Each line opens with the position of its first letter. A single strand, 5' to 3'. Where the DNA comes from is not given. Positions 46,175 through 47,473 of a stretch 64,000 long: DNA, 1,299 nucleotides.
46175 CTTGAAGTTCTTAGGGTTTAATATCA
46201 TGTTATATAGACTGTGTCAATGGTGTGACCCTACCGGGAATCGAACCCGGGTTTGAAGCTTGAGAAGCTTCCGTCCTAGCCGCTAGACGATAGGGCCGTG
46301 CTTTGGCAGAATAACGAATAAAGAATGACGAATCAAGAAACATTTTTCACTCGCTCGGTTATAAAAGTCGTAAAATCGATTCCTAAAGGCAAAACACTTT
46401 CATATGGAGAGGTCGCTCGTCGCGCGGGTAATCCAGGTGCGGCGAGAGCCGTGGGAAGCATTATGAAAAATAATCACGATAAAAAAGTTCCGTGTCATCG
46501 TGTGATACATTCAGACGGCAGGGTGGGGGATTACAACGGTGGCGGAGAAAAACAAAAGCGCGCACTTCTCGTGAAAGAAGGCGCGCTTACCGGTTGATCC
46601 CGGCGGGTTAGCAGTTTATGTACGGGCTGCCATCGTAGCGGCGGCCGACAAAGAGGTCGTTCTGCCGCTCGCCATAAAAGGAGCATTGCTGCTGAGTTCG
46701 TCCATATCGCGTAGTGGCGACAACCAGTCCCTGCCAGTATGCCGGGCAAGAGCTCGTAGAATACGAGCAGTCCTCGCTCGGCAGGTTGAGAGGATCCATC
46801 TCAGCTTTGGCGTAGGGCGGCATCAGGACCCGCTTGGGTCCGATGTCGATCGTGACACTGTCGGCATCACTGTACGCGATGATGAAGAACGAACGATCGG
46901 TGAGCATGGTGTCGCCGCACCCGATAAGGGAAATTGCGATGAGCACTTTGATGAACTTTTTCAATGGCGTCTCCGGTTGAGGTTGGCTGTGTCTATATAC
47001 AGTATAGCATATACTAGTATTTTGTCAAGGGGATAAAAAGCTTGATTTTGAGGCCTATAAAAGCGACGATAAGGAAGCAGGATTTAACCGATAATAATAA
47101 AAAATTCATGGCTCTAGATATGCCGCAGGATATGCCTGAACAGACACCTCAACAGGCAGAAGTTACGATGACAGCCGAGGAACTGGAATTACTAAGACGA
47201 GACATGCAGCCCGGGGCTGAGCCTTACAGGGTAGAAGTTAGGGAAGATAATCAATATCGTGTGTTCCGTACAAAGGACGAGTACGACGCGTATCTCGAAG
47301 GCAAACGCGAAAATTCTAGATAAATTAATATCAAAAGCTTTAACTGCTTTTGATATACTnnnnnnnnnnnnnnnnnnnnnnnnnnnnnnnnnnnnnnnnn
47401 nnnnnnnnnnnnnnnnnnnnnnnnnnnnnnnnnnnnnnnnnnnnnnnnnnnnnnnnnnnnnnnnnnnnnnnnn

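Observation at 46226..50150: Accessory cluster beside tRNA-Glu: MGMT-like mini-protein, lipoprotein, small acidic protein and a 915-aa FtsK/HerA/TraG-class ATPase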

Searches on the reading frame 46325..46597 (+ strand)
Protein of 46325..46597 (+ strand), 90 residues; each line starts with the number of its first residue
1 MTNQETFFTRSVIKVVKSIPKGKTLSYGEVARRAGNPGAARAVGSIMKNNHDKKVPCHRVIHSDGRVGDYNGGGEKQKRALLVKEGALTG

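Call 4: search_protein_families(library=pfam, proteins=[window:46325-46597:+], max_evalue=0.01)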
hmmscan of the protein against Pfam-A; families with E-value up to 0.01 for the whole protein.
window:46325-46597:+ (90 aa): 1 family
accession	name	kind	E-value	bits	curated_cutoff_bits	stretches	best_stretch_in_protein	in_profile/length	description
PF01035.26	DNA_binding_1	-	1.3e-28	99.1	27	1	8-86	2-80/81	6-O-methylguanine DNA methyltransferase, DNA binding domain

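Call 5: search_protein_families(library=ncbifam, proteins=[window:46325-46597:+], max_evalue=0.01)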
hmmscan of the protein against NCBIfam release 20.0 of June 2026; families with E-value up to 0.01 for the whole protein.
window:46325-46597:+ (90 aa): 5 families
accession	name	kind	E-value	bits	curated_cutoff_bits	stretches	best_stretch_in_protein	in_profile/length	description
TIGR00589.1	ogt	superfamily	2e-23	82.2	46.4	1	6-85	1-80/80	methylated-DNA--[protein]-cysteine S-methyltransferase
NF007626.0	PRK10286.1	equivalog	2.8e-17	63.3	192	1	5-88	86-169/171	methylated-DNA--[protein]-cysteine S-methyltransferase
NF011964.0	PRK15435.1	equivalog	1.1e-14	54.2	345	1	4-85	267-348/354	bifunctional DNA-binding transcriptional regulator/O6-methylguanine-DNA methyltransferase Ada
NF003022.0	PRK03887.1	equivalog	3.6e-10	39.9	164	1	7-86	92-169/175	methylated-DNA--protein-cysteine methyltransferase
NF041132.1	DNA_protcyst_Mta_Thcoc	equivalog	4.7e-10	39.6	250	1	6-86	91-169/169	methylated-DNA--protein-cysteine methyltransferase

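Call 78: search_protein_families(library=padloc, proteins=[window:46325-46597:+], max_evalue=0.01)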
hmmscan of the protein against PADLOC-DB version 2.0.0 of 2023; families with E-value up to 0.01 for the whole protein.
window:46325-46597:+ (90 aa): 0 families

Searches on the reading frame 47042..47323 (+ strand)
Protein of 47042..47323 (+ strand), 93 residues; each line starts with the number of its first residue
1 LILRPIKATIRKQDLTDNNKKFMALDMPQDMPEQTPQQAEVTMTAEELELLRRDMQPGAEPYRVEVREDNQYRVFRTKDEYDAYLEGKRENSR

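Call 4: search_protein_families(library=pfam, proteins=[window:47042-47323:+], max_evalue=0.01)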
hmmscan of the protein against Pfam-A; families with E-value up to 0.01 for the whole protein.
window:47042-47323:+ (93 aa): 0 families

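Call 5: search_protein_families(library=ncbifam, proteins=[window:47042-47323:+], max_evalue=0.01)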
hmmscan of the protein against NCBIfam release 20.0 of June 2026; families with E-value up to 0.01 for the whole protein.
window:47042-47323:+ (93 aa): 0 families

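Call 78: search_protein_families(library=padloc, proteins=[window:47042-47323:+], max_evalue=0.01)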
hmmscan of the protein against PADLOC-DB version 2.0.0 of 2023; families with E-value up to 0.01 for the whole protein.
window:47042-47323:+ (93 aa): 0 families

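Call 90: find_homologous_proteins(query=window:47042-47320:+, max_evalue=0.01)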
Query window:47042-47320:+ (93 aa): 1 proteins with E <= 0.01 among 1 candidates.
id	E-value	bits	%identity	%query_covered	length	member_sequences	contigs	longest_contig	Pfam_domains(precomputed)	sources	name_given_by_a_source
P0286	2.5e-53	195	100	100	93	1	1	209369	-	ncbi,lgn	-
